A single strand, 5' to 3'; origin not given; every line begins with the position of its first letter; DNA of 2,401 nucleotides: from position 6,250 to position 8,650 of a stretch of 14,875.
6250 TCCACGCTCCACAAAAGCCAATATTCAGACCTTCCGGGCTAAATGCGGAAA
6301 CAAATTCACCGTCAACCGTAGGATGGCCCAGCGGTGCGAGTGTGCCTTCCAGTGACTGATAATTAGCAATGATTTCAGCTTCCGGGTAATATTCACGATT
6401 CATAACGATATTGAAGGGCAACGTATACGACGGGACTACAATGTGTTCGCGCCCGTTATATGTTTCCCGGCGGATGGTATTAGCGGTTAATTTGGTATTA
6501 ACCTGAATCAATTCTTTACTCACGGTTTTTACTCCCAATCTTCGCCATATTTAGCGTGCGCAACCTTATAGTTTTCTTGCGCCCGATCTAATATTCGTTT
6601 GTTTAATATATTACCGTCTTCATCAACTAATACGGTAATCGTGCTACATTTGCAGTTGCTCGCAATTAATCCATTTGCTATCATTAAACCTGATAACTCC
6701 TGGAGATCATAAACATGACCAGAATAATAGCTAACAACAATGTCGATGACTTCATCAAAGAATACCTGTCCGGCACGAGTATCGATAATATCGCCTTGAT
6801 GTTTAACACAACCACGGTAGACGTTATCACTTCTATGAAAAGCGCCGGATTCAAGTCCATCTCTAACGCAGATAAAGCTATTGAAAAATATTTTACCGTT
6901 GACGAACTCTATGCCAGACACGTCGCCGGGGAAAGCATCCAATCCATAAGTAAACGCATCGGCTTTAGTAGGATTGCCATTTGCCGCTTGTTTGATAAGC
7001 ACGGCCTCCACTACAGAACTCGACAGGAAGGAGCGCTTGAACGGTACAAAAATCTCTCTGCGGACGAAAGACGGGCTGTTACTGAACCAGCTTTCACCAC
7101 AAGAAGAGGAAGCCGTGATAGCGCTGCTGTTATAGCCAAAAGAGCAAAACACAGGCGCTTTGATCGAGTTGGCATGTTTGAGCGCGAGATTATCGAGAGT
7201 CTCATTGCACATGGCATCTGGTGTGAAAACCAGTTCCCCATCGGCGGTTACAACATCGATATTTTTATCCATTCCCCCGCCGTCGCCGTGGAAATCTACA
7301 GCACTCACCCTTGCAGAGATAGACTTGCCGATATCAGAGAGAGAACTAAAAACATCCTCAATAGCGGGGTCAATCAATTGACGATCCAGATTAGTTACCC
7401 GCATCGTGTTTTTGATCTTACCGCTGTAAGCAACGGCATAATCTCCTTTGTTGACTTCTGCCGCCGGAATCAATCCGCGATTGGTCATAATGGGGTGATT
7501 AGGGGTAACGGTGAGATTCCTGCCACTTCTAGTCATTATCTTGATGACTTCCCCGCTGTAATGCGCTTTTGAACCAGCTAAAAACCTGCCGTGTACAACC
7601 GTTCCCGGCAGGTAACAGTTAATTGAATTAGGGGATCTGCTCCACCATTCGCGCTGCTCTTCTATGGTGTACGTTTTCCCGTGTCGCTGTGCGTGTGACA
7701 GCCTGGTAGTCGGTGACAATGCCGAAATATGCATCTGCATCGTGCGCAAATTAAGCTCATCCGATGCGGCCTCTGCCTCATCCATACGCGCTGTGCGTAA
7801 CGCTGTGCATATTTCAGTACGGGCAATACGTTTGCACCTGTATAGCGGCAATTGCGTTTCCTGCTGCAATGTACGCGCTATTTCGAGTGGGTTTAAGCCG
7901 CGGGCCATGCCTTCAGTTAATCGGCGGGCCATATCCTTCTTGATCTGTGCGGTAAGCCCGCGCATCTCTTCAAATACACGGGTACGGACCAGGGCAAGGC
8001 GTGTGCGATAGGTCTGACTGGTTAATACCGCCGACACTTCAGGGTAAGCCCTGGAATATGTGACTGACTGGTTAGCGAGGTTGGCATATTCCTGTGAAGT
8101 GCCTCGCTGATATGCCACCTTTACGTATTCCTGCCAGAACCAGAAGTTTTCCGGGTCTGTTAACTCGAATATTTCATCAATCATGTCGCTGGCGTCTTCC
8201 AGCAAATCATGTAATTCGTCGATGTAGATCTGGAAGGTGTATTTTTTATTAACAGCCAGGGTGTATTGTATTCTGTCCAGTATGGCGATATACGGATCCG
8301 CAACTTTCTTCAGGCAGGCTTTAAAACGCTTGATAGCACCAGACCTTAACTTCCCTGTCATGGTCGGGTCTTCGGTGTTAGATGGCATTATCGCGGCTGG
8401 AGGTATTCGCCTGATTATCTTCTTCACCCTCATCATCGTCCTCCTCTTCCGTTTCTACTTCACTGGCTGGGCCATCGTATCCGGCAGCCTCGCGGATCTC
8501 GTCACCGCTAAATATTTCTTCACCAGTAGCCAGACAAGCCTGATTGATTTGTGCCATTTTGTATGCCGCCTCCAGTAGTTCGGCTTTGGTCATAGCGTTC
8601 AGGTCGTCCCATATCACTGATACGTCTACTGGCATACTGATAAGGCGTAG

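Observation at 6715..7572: Antisense ORF nested inside the intein: candidate DUF559/Vsr-like homing endonuclease on the opposite strand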

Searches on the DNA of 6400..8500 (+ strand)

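Call 5: search_dna_similar(query=window:6400-8500:+, collection=phages, mode=near, max_rows=30)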
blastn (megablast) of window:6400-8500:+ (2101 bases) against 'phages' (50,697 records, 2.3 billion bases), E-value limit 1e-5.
Records with a match: 7; places in all: 7; records where one place covers at least 80% of the query: 0.
Best place of each record, by identity: 95-99% 2; 90-95% 4; 80-90% 1.
By first word of the organism name: Escherichia 6; Enterobacteria 1.
By host as written in the record: Escherichia coli K-12 5; Escherichia coli str. K-12 substr. W3110 1; Escherichia coli 1.
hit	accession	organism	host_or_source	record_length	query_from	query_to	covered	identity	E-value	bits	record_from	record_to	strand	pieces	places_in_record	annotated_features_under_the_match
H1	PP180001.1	Escherichia phage mEp010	Escherichia coli K-12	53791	1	2101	54%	96.5%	0e+0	1890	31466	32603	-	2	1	head decoration protein | hypothetical protein (x2)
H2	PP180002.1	Escherichia phage mEp013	Escherichia coli K-12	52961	1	2101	54%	96.3%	0e+0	1879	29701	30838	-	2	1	head decoration protein | hypothetical protein (x2)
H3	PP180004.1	Escherichia phage mEp044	Escherichia coli K-12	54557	1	2101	54%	94.9%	0e+0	1791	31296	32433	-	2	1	head decoration protein | hypothetical protein (x2)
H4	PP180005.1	Escherichia phage mEp554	Escherichia coli K-12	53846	1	2101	54%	94.9%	0e+0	1790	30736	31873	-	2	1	head decoration protein | hypothetical protein (x2)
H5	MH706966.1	Enterobacteria phage mEp021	Escherichia coli str. K-12 substr. W3110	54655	1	2101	54%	93.9%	0e+0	1724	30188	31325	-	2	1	head morphogenesis protein | hypothetical protein | portal protein | ribosome_binding_site (x2)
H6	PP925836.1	Escherichia phage MagusPhagus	Escherichia coli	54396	1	2101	54%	88.3%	0e+0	1370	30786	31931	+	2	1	head morphogenesis protein | hypothetical protein | portal protein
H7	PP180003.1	Escherichia phage mEp515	Escherichia coli K-12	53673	121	2101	49%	94.4%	0e+0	1575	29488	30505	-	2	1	head decoration protein | hypothetical protein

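Call 19: get_annotated_region(hit=H1, flank=1500)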
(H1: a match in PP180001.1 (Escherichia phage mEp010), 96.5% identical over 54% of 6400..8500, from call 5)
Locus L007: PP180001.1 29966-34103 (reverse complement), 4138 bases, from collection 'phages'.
description: Escherichia phage mEp010, complete genome.
organism: Escherichia phage mEp010 (NCBI taxid 3121467)
taxonomy: Viruses; Duplodnaviria; Heunggongvirae; Uroviricota; Caudoviricetes
host: Escherichia coli K-12; source: human feces; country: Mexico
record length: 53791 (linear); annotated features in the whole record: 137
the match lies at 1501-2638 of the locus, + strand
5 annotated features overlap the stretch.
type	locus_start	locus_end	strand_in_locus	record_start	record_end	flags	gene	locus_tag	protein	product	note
CDS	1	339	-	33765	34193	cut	-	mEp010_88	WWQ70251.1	hypothetical protein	rasttk_feature_creation_tool=/opt/patric-common/ runtime/bin/phanotate version Unknown; ...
CDS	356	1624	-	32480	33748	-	-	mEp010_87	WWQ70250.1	hypothetical protein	rasttk_feature_creation_tool=/opt/patric-common/ runtime/bin/phanotate version Unknown; ...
CDS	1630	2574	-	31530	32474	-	-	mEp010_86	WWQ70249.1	head decoration protein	rasttk_feature_creation_tool=/opt/patric-common/ runtime/bin/phanotate version Unknown; ...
CDS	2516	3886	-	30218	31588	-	-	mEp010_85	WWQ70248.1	hypothetical protein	rasttk_feature_creation_tool=/opt/patric-common/ runtime/bin/phanotate version Unknown; ...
CDS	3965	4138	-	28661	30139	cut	-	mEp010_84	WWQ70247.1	hypothetical protein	rasttk_feature_creation_tool=/opt/patric-common/ runtime/bin/phanotate version Unknown; ...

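Call 26: search_dna_similar(query=window:6655-7617:+, collection=ecoli_genomes, mode=near, max_rows=30, rows=spread)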
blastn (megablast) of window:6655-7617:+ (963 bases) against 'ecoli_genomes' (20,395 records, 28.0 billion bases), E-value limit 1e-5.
No match.

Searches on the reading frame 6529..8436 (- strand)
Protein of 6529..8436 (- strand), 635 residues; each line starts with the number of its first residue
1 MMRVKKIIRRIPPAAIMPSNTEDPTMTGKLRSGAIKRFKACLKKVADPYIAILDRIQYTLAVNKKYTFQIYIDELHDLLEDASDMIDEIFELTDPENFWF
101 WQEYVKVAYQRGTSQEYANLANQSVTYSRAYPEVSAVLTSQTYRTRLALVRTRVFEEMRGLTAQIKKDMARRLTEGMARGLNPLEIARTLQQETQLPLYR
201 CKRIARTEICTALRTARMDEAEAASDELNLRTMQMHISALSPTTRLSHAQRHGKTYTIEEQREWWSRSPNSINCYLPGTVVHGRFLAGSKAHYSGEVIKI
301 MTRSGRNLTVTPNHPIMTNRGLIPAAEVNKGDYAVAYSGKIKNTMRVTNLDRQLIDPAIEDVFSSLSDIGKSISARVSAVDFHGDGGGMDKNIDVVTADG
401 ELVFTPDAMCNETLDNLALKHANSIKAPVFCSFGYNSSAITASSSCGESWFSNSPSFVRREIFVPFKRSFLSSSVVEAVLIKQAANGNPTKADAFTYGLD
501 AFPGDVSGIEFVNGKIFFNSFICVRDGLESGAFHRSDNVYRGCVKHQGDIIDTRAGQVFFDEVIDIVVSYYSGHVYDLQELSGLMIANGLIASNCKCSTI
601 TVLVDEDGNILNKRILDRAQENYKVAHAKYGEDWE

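Call 3: search_protein_families(library=pfam, proteins=[window:6529-8436:-], max_evalue=1)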
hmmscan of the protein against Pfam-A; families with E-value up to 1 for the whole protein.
window:6529-8436:- (635 aa): 2 families
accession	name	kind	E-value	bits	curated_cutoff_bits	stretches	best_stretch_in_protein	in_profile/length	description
PF04233.19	Phage_Mu_F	-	1.6e-11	45.3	29.6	1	169-274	3-107/112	Phage Mu protein F like protein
PF14890.11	Intein_splicing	-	7.5e-09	36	35.8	1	290-579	43-139/155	Intein splicing domain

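Call 4: search_protein_families(library=phrogs, proteins=[window:6529-8436:-], max_evalue=0.1)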
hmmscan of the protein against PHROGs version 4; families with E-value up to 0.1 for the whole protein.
window:6529-8436:- (635 aa): 13 families
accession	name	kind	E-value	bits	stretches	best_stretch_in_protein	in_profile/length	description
phrog_758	-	head and packaging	1.9e-113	380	2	13-277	17-286/326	head morphogenesis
phrog_15127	-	head and packaging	1.2e-42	147.3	1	159-604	123-584/602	head protein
phrog_22052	-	unknown function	3.8e-24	86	2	212-274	10-72/115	-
phrog_6577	-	unknown function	9.5e-10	38.4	1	102-274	51-222/1066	-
phrog_115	-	head and packaging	6.6e-09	36.4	1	162-260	203-296/665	minor head protein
phrog_595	-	head and packaging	9.7e-09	36.1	1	158-260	182-276/513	head maturation protease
phrog_2468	-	head and packaging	1.3e-08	35.7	1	136-260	119-240/303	head morphogenesis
phrog_4728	-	head and packaging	1.5e-08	34.9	1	164-262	183-279/591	head morphogenesis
phrog_3517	-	head and packaging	1e-05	26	1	56-190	31-154/371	head morphogenesis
phrog_2662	-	head and packaging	1e-05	25.4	1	147-260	569-679/717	portal protein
phrog_19443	-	head and packaging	2e-05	24.3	1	159-254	162-252/579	minor head protein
phrog_2841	-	head and packaging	0.012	15.7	0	162-217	192-247/525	minor head protein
phrog_7625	-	head and packaging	0.042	13.7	1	37-241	16-203/504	head morphogenesis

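Call 52: find_encoding_contigs(protein=window:6529-8436:-, flank=1000, max_places=5)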
Protein window:6529-8436:- (635 aa): no gene with exactly this product is on record in the collection.
